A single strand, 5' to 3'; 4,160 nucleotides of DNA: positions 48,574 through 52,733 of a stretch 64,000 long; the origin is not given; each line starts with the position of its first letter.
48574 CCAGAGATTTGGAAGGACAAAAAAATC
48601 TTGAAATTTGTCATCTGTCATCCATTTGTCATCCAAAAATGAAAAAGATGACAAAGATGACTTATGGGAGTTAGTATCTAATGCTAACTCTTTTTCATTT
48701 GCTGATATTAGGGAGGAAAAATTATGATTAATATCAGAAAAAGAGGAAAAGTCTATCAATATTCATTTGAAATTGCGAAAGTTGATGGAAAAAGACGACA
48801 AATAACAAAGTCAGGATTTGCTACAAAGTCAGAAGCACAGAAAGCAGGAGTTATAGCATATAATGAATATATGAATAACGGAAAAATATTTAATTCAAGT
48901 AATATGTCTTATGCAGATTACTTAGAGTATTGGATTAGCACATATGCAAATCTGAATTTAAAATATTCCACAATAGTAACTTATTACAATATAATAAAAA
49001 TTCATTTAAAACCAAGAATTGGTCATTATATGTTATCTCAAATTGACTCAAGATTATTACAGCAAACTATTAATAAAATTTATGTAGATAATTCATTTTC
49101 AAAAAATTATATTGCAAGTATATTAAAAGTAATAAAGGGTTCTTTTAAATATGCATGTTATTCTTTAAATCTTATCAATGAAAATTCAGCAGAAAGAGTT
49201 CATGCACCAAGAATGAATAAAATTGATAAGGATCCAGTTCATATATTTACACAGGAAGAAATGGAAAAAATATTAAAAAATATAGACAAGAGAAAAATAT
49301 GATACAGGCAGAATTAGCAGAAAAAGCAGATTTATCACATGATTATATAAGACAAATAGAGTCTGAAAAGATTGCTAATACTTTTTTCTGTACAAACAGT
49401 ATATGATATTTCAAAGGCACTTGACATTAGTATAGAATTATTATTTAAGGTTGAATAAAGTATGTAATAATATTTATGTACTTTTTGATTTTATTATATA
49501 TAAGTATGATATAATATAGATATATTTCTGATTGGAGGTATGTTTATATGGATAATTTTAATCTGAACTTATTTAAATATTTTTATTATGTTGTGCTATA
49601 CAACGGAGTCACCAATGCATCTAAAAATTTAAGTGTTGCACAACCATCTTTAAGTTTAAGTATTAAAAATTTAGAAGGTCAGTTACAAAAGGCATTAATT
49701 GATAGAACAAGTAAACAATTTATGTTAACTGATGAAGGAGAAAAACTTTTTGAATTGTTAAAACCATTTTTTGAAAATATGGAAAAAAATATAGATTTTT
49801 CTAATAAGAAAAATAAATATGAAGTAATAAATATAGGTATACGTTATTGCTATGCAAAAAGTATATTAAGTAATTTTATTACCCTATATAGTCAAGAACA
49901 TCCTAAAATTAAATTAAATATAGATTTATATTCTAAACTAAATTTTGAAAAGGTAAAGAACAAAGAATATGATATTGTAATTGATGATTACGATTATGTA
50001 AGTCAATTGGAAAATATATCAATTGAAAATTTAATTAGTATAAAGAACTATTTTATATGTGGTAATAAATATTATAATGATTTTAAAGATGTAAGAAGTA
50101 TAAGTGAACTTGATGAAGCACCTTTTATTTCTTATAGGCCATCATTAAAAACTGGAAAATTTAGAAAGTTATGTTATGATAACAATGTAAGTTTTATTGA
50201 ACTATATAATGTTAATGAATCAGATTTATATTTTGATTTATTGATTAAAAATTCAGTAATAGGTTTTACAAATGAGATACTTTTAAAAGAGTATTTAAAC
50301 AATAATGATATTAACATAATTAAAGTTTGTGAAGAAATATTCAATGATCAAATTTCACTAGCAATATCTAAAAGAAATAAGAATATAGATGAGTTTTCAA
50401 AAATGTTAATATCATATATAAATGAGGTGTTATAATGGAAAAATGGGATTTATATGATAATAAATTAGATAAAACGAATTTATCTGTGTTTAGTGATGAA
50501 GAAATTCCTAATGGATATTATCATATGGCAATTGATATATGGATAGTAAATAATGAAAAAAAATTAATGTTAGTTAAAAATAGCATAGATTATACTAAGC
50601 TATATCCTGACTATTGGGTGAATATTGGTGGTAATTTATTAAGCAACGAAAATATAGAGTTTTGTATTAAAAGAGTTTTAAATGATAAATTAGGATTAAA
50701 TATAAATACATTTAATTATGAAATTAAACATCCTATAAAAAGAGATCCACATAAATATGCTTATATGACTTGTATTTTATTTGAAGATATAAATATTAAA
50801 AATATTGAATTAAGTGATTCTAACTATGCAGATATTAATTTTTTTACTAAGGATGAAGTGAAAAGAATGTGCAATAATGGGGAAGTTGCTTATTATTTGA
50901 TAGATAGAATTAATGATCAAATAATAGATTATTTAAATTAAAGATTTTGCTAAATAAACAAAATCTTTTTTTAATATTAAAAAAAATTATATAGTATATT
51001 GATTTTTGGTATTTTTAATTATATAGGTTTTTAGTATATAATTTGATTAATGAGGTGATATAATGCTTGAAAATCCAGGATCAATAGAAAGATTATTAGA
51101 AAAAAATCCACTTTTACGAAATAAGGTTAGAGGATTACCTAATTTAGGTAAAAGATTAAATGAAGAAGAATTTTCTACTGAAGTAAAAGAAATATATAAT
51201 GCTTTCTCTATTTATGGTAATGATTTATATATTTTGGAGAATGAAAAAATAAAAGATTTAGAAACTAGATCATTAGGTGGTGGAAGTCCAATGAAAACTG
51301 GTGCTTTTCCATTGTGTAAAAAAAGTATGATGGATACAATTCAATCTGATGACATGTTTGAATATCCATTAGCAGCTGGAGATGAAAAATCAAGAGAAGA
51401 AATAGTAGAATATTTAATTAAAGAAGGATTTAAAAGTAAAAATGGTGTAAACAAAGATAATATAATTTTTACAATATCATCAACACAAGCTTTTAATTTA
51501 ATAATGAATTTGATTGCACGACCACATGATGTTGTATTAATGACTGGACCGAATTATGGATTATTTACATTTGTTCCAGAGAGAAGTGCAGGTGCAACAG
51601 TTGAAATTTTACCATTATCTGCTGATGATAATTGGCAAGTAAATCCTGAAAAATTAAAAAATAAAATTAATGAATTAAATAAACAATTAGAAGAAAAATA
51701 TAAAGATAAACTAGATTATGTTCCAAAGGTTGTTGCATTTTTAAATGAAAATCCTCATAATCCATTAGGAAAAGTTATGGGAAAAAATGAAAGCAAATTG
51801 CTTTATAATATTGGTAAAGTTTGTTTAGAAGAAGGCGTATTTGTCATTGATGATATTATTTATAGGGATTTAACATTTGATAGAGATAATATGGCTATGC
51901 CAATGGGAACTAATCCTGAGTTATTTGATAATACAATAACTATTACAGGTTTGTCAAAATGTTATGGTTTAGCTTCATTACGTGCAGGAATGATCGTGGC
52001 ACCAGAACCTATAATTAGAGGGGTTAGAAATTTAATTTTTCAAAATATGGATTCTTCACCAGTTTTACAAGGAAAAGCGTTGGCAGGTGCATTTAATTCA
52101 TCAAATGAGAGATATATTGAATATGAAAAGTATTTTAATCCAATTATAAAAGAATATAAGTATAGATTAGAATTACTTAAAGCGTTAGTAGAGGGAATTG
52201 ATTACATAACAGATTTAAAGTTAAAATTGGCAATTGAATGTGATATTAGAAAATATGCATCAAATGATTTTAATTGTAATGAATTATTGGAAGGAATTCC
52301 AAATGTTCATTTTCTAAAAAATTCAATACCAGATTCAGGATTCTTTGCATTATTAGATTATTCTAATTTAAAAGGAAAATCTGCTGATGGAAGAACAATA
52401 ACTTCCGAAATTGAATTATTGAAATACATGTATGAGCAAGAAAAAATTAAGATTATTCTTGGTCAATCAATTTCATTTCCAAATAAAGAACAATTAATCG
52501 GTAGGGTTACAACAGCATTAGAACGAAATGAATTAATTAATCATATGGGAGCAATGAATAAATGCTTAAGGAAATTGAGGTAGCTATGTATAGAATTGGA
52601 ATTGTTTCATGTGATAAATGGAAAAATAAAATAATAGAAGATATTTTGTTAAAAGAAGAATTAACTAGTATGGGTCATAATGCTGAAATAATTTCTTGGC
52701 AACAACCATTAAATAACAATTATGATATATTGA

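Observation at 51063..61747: Uncharacterised, translationally coupled 12-gene cluster: candidate small-molecule pathway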

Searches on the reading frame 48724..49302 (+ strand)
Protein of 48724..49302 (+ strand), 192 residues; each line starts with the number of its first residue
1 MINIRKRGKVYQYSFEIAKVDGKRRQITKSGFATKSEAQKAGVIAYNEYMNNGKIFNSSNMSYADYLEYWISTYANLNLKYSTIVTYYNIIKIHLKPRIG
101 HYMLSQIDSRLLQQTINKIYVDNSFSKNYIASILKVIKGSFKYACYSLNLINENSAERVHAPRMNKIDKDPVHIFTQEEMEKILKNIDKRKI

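Call 4: search_protein_families(library=pfam, proteins=[window:48724-49302:+], max_evalue=0.01)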
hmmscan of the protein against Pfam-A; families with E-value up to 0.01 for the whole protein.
window:48724-49302:+ (192 aa): 2 families
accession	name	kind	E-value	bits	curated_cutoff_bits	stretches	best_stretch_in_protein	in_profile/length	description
PF14659.12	Phage_int_SAM_3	-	2.7e-10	40.8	22.6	1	64-119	3-57/58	Phage integrase, N-terminal SAM-like domain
PF14657.12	Arm-DNA-bind_4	-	5.2e-09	36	22.3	1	11-41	2-34/47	Arm DNA-binding domain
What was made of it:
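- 48724..49302 (+): Decayed tyrosine-integrase fragment. Only the N-terminal arm-binding and SAM-like domains remain; there is no catalytic domain. Pfam Arm-DNA-bind_4 and Phage_int_SAM_3 only, 192 aa (call 4).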

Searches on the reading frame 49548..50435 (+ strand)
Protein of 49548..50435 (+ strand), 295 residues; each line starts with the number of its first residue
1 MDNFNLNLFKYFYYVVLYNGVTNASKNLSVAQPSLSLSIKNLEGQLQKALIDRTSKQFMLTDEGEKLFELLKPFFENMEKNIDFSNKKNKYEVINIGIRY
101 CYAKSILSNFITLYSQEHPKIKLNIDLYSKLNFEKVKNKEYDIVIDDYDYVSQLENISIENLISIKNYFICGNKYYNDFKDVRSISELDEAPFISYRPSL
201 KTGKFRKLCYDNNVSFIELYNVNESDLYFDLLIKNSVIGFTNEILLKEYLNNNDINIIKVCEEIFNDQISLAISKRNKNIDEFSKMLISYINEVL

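Call 4: search_protein_families(library=pfam, proteins=[window:49548-50435:+], max_evalue=0.01)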
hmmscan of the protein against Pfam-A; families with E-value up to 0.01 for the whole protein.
window:49548-50435:+ (295 aa): 3 families
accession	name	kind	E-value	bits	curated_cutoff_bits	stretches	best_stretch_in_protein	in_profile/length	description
PF00126.33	HTH_1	-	1.2e-12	48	26.6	1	6-65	1-60/60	Bacterial regulatory helix-turn-helix protein, lysR family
PF03466.25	LysR_substrate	-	2.6e-09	37.2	28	1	94-277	8-191/209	LysR substrate binding domain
PF14947.12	HTH_45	-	0.0048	17.3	25.5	0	46-76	44-74/77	Winged helix-turn-helix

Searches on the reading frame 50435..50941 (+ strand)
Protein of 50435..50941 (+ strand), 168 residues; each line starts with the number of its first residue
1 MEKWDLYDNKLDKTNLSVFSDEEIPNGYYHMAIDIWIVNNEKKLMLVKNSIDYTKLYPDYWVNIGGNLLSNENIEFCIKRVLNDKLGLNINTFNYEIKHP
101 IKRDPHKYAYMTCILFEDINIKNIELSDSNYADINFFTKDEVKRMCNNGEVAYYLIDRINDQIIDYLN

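Call 4: search_protein_families(library=pfam, proteins=[window:50435-50941:+], max_evalue=0.01)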
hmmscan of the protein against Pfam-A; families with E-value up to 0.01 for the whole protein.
window:50435-50941:+ (168 aa): 1 family
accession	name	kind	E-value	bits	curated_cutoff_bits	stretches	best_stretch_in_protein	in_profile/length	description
PF00293.34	NUDIX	-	0.0001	22.7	21.1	1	29-142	2-118/134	NUDIX domain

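Call 18: search_protein_families(library=padloc, proteins=[window:50435-50941:+], max_evalue=0.01)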
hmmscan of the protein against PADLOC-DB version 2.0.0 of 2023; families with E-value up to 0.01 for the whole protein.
window:50435-50941:+ (168 aa): 1 family
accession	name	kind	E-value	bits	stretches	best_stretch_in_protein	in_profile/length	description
PDLC04899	PDC-S07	-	0.0023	15.6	1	37-142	13-112/135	-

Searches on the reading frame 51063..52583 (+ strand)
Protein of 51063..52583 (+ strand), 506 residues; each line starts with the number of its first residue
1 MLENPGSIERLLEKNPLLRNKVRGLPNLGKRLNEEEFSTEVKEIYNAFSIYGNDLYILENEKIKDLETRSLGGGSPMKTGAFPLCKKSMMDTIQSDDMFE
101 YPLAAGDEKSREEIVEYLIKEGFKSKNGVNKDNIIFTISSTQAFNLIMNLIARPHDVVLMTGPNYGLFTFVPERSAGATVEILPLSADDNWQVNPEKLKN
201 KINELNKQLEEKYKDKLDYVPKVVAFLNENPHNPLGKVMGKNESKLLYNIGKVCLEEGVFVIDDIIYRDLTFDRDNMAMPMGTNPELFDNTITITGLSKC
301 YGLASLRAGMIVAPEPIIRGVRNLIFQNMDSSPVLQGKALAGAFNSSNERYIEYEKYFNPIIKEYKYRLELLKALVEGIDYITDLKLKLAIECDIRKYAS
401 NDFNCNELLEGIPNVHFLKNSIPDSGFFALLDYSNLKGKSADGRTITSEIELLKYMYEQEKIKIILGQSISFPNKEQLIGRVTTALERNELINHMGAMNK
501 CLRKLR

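Call 3: search_protein_families(library=pfam, proteins=[window:51063-52583:+], max_evalue=0.01)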
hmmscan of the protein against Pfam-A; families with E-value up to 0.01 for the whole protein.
window:51063-52583:+ (506 aa): 1 family
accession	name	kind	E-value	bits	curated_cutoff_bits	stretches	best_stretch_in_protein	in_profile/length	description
PF00155.27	Aminotran_1_2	-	3.2e-25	89.5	19.7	1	86-382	23-298/361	Aminotransferase class I and II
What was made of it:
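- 51063..52583 (+): Core 1: long (506 aa) class-I/II PLP aminotransferase with a full catalytic set. Pfam (call 3).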

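Call 7: search_protein_families(library=ncbifam, proteins=[window:51063-52583:+], max_evalue=0.01)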
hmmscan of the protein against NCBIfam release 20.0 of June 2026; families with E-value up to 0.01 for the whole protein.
window:51063-52583:+ (506 aa): 66 families (the best 25 are shown)
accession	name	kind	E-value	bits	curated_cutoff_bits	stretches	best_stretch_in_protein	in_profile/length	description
NF041364.1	GntC_guanitoxin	equivalog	3.2e-26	92.1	415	1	96-334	28-242/356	guanitoxin biosynthesis PLP-dependent (S)-gamma-hydroxy-L-arginine cyclodehydratase GntC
NF004870.0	PRK06225.1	equivalog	2.8e-25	88.9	351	1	85-343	46-269/380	pyridoxal phosphate-dependent aminotransferase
NF004975.0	PRK06348.1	equivalog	2.5e-24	86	549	1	98-392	59-320/384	pyridoxal phosphate-dependent aminotransferase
NF005744.0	PRK07568.1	subfamily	5e-21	74.9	389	1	92-382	51-311/398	pyridoxal phosphate-dependent aminotransferase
NF005816.0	PRK07682.1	equivalog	1.1e-19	70.3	620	1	70-348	33-284/390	aminotransferase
TIGR01265.1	tyr_nico_aTase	subfamily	1.7e-18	66.8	292.45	1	71-354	36-302/403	tyrosine/nicotianamine family aminotransferase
NF004621.0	PRK05957.1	equivalog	4.9e-18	65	498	1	86-375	46-306/389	pyridoxal phosphate-dependent aminotransferase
NF004770.0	PRK06108.1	subfamily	3e-17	62.5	422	1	91-346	60-291/396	pyridoxal phosphate-dependent aminotransferase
NF005305.0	PRK06836.1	equivalog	7.3e-17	61.7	376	1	88-315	58-262/396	pyridoxal phosphate-dependent aminotransferase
NF005593.0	PRK07324.1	equivalog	7.6e-17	61.4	476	1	127-332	76-255/373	aminotransferase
NF005855.0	PRK07777.1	equivalog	8.2e-17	61.6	553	1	65-345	27-282/391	pyridoxal phosphate-dependent aminotransferase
NF005817.0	PRK07683.1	equivalog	1.1e-16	60.6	575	1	87-350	48-285/387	aminotransferase A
TIGR03947.1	viomycin_VioD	equivalog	2.1e-16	59.8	390.9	1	130-320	68-233/359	capreomycidine synthase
NF005588.0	PRK07309.1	equivalog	2.2e-16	59.8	576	1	86-321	49-259/391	pyridoxal phosphate-dependent aminotransferase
TIGR04350.1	C_S_lyase_PatB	subfamily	2.2e-16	59.7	340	1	127-348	79-282/384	PatB family C-S lyase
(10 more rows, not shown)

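Call 16: search_solved_structures(query=window:51063-52583:+, max_evalue=0.001)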
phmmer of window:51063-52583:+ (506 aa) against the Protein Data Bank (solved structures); distinct sequences matched with E-value up to 0.001: 64 (the best 60 are shown).
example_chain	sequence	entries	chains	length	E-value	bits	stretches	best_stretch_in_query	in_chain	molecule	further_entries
1j32_A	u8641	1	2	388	7.9e-15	58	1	100-328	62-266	aspartate aminotransferase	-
5veq_A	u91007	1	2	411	4.7e-14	55.5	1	130-376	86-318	Kynurenine--oxoglutarate transaminase 3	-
2zjg_A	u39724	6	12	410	4.7e-14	55.5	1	129-375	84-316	Kynurenine-oxoglutarate transaminase 3 | Kynurenine--oxoglutarate transaminase 3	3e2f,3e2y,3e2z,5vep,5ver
4dgt_A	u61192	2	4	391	8.8e-12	48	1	111-316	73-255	Putative pyridoxal phosphate-dependent transferase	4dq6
8wkj_A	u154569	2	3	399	1.1e-11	47.7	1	220-382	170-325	Aminotransferase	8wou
5wmk_A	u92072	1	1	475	2.6e-11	46.4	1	99-336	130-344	Bifunctional aspartate aminotransferase and glutamate/aspartate-prephenate aminotransferas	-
5wmh_A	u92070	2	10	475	3.5e-11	46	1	99-336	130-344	Bifunctional aspartate aminotransferase and glutamate/aspartate-prephenate aminotransferas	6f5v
5wmi_A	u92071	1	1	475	3.5e-11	46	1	99-336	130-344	Bifunctional aspartate aminotransferase and glutamate/aspartate-prephenate aminotransferas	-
6f77_A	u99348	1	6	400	4.4e-11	45.7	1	70-331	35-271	Aspartate aminotransferase A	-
5veh_A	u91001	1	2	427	5.4e-11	45.4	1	222-370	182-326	Kynurenine aminotransferase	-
1yiy_A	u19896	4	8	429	5.4e-11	45.4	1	222-370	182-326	kynurenine aminotransferase; glutamine transaminase K | kynurenine aminotransferase; glutamine transaminase | Kynurenine aminotransferase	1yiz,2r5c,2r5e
6qp3_A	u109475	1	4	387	1.1e-10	44.3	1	122-320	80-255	Cystathionine beta-lyase PatB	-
4my5_A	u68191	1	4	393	2.1e-10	43.4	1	119-415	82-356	Putative amino acid aminotransferase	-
5wml_A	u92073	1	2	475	2.4e-10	43.3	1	99-336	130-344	Bifunctional aspartate aminotransferase and glutamate/aspartate-prephenate aminotransferas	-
1b5o_A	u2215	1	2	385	6.1e-10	41.9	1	113-346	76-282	PROTEIN (ASPARTATE AMINOTRANSFERASE)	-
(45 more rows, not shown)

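Call 18: search_protein_families(library=padloc, proteins=[window:51063-52583:+], max_evalue=0.01)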
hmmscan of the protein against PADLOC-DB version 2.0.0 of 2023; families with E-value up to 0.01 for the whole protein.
window:51063-52583:+ (506 aa): 0 families
